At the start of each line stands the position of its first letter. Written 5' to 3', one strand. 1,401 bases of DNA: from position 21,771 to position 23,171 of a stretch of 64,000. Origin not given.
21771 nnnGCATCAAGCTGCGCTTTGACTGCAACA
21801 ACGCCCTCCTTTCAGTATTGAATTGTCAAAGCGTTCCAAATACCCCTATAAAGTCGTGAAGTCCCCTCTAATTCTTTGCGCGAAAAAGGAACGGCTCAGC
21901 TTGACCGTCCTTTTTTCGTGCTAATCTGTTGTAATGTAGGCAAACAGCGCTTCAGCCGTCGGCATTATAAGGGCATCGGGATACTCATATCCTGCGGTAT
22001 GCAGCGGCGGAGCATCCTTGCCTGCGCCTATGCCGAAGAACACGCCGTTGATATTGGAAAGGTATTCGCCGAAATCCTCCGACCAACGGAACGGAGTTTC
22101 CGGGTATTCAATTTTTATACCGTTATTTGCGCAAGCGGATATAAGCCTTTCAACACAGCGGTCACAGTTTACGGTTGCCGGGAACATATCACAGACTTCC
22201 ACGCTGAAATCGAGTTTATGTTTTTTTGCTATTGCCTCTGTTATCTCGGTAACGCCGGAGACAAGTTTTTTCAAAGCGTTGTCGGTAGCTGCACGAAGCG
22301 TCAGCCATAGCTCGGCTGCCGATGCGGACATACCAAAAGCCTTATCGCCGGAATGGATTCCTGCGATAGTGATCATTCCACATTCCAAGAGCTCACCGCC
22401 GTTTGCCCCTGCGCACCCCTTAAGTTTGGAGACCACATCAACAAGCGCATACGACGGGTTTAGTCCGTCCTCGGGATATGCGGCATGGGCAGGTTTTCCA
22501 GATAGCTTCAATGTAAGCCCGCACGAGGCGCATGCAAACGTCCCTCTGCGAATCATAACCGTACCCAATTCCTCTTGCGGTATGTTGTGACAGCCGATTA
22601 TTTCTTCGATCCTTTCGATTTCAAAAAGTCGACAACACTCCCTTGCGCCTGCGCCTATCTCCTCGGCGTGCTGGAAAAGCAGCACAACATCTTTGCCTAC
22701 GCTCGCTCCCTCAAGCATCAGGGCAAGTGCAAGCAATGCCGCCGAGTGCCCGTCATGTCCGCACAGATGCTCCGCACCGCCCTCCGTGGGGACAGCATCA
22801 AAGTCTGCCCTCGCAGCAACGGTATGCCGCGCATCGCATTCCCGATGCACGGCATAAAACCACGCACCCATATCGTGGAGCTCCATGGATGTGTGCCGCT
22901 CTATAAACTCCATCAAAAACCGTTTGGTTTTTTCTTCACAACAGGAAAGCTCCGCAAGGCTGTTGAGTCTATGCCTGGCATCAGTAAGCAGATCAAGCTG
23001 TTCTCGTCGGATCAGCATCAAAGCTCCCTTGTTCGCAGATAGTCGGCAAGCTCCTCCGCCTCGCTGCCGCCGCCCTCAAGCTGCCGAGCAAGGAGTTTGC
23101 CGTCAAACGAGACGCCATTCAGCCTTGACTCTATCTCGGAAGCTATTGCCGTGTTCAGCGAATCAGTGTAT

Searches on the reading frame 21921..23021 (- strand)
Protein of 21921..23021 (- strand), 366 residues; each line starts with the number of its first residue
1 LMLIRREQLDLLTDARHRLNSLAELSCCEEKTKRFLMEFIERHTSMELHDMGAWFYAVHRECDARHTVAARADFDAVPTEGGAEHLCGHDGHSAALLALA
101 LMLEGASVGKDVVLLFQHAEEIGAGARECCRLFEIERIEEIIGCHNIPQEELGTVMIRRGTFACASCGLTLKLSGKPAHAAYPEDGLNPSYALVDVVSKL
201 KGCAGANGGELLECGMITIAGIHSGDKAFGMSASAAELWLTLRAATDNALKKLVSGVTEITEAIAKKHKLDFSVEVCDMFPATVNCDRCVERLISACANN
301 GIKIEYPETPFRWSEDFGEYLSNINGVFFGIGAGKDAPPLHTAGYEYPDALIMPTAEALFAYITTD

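Call 11: search_protein_families(library=ncbifam, proteins=[window:21921-23021:-], max_evalue=0.01)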
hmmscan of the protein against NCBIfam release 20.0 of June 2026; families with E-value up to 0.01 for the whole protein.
window:21921-23021:- (366 aa): 9 families
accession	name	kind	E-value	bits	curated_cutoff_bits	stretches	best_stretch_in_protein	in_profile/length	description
TIGR01891.1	amidohydrolases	subfamily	2.4e-40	138.8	153.75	1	12-346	1-357/366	amidohydrolase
NF038260.1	ectoine_DoeB_2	equivalog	1.9e-39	135.6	550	1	9-359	5-372/378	N(2)-acetyl-L-2,4-diaminobutanoate deacetylase DoeB2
NF040868.1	carboxypep_CpsA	equivalog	4.7e-30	104.6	500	1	13-333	16-352/391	carboxypeptidase CpsA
NF009557.0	PRK13009.1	equivalog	2.8e-09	36.6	284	1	166-275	181-290/377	succinyl-diaminopimelate desuccinylase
TIGR01246.1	dapE_proteo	equivalog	1.2e-08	34.3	361.8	1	165-275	176-282/370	succinyl-diaminopimelate desuccinylase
NF006770.0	PRK09290.1-4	equivalog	4.9e-05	22.2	372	1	217-296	259-337/403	allantoate amidohydrolase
NF009555.0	PRK13004.1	equivalog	5.6e-05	22.2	321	1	169-271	186-289/399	YgeY family selenium metabolism-linked hydrolase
NF005602.0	PRK07338.1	equivalog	0.00023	19.9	357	1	94-300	141-333/409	hydrolase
TIGR01892.1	AcOrn-deacetyl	equivalog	0.00029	20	297.7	1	89-282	100-291/365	acetylornithine deacetylase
